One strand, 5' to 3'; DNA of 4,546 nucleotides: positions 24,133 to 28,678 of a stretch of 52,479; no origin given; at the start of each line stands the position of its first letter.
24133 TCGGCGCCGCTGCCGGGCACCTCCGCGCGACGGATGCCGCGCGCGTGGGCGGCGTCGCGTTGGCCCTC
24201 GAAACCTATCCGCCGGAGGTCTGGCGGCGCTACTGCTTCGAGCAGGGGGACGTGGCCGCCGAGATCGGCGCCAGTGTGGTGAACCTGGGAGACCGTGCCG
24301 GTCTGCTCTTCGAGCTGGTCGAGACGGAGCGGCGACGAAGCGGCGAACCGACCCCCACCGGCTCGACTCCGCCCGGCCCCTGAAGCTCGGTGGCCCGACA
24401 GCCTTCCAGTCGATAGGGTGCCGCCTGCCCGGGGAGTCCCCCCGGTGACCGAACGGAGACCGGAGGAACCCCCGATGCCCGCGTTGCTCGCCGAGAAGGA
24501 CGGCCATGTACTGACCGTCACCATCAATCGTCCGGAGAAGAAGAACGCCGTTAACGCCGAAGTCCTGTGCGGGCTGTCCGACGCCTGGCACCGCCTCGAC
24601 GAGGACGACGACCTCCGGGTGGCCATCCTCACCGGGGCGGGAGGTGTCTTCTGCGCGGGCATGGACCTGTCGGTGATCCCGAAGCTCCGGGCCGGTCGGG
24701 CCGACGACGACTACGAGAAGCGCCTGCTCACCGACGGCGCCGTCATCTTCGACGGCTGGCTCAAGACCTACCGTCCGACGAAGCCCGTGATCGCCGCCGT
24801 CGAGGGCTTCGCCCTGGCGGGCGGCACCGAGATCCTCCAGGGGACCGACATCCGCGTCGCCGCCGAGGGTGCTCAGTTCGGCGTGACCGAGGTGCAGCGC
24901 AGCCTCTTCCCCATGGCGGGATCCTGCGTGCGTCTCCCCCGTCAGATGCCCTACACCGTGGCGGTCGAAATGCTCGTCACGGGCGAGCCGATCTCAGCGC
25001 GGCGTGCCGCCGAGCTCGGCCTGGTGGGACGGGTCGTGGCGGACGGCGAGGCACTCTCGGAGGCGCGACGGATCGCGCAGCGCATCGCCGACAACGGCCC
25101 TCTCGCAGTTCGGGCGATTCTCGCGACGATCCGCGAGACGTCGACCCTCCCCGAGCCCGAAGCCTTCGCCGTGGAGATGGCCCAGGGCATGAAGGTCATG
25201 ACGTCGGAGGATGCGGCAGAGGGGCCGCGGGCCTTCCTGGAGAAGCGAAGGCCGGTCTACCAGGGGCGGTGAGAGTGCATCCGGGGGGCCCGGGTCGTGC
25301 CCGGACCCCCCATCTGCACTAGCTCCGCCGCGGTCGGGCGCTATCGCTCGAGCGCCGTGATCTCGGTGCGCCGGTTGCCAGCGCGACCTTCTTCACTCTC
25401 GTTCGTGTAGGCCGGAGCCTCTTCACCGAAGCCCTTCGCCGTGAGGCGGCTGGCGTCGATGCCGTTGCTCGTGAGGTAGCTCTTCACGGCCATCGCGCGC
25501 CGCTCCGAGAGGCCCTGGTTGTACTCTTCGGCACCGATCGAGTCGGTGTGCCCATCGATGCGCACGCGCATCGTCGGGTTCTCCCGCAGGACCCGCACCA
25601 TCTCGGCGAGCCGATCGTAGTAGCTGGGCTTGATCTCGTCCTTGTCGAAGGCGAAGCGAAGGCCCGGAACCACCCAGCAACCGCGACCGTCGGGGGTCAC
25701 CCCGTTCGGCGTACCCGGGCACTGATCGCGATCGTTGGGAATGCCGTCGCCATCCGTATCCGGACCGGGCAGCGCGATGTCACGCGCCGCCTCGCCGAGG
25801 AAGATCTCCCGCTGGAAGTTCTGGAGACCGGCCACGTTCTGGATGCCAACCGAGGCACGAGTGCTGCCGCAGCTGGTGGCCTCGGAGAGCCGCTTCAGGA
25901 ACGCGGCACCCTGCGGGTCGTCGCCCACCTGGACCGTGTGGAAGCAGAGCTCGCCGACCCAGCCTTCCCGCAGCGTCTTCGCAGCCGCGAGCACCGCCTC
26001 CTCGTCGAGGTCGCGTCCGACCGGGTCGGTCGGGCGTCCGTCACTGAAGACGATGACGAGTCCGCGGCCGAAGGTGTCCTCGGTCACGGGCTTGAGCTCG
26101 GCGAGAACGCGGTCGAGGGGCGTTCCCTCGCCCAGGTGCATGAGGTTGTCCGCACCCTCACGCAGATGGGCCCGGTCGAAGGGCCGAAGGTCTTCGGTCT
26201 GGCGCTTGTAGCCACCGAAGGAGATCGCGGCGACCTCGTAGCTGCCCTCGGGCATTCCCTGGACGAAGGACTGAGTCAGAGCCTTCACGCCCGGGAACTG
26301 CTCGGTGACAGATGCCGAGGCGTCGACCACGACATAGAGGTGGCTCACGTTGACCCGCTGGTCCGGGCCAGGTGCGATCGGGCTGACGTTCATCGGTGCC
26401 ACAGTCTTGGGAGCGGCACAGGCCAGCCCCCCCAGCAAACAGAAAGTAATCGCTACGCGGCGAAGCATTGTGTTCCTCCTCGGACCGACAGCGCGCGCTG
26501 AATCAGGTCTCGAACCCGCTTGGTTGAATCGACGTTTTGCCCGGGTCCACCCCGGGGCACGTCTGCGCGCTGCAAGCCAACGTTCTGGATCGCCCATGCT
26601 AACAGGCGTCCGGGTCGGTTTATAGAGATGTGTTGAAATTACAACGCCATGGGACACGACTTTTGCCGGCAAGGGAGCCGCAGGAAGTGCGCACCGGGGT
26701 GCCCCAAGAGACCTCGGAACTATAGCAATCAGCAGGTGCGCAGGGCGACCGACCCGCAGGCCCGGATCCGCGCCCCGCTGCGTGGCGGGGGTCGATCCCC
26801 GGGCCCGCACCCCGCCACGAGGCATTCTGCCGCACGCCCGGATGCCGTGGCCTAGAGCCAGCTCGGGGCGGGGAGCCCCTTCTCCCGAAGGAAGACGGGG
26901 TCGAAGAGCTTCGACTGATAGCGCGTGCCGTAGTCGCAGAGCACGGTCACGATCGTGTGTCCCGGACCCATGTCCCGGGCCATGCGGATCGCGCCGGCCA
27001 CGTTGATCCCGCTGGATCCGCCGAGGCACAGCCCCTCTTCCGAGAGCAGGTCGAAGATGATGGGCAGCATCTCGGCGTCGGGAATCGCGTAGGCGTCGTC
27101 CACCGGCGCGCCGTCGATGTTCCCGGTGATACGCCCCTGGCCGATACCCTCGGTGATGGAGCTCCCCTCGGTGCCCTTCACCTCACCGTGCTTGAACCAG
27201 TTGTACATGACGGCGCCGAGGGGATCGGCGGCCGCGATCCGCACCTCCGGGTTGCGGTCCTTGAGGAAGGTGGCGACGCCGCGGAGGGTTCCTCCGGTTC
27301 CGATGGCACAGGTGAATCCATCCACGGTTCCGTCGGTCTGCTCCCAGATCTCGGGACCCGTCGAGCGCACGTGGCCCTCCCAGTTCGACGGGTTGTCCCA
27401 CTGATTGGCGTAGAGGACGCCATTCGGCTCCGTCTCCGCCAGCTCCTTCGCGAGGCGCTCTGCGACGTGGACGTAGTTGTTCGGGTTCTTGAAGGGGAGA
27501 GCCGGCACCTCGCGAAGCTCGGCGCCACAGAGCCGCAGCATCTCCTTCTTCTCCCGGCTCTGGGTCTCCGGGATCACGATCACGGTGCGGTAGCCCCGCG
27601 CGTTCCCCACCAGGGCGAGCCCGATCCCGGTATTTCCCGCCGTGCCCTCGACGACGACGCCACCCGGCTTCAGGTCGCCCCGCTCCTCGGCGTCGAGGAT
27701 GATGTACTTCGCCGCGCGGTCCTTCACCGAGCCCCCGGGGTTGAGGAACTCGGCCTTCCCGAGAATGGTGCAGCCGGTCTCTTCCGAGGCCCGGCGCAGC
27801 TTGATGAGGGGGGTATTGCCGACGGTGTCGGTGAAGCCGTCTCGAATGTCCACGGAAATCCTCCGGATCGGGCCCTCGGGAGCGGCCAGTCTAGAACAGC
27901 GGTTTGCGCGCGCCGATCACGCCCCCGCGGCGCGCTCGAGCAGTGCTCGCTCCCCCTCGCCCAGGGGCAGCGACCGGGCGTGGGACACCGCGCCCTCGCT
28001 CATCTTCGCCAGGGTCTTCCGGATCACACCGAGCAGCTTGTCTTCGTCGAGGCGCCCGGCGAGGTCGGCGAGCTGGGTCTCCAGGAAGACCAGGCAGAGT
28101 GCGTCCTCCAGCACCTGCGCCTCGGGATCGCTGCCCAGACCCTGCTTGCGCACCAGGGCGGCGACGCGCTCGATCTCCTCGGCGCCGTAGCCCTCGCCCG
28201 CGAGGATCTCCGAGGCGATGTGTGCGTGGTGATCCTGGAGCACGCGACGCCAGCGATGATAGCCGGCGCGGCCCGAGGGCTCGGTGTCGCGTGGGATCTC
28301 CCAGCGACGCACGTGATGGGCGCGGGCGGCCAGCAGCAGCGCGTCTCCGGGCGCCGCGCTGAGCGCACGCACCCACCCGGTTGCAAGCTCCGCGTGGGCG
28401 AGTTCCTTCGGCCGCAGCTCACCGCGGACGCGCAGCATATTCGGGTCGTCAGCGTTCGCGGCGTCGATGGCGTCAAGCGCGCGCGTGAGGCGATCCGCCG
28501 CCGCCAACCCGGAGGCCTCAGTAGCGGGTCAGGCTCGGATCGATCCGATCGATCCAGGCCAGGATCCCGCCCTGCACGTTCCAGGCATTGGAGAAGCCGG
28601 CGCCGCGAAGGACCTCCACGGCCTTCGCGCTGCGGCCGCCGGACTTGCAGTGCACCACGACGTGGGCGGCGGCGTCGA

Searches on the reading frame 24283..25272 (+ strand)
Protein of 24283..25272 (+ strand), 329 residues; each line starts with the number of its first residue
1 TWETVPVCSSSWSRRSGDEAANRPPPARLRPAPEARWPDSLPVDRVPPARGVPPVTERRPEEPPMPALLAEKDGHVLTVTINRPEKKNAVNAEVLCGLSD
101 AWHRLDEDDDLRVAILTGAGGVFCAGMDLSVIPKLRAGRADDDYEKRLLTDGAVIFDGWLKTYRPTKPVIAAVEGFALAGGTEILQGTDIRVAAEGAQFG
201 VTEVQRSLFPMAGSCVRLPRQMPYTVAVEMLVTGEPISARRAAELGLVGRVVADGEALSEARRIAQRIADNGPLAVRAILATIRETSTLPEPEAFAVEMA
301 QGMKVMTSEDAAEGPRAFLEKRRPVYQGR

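Call 53: search_protein_families(library=pfam, proteins=[window:24283-25272:+], max_evalue=0.00001)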
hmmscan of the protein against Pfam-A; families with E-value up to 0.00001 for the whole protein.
window:24283-25272:+ (329 aa): 2 families
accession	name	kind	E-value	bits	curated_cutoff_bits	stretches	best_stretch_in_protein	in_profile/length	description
PF00378.25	ECH_1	-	1.3e-53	182.4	27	1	73-328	3-250/251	Enoyl-CoA hydratase/isomerase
PF16113.10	ECH_2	-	6.5e-29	101.9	27.2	1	78-254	3-174/335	Enoyl-CoA hydratase/isomerase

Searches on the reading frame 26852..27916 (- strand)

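Call 53: search_protein_families(library=pfam, proteins=[window:26852-27916:-], max_evalue=0.00001)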
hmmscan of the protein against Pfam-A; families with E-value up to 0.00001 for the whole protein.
window:26852-27916:- (354 aa): 1 family
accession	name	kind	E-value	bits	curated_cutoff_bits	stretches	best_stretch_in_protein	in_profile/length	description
PF00291.31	PALP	-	3.6e-76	256.8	35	1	29-328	2-295/295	Pyridoxal-phosphate dependent enzyme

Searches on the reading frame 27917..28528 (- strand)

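Call 53: search_protein_families(library=pfam, proteins=[window:27917-28528:-], max_evalue=0.00001)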
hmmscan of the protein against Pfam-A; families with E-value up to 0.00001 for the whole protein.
window:27917-28528:- (203 aa): 1 family
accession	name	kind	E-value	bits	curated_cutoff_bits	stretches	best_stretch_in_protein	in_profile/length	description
PF13875.12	DUF4202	-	5.6e-59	199.5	35.1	1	16-195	2-181/183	Domain of unknown function (DUF4202)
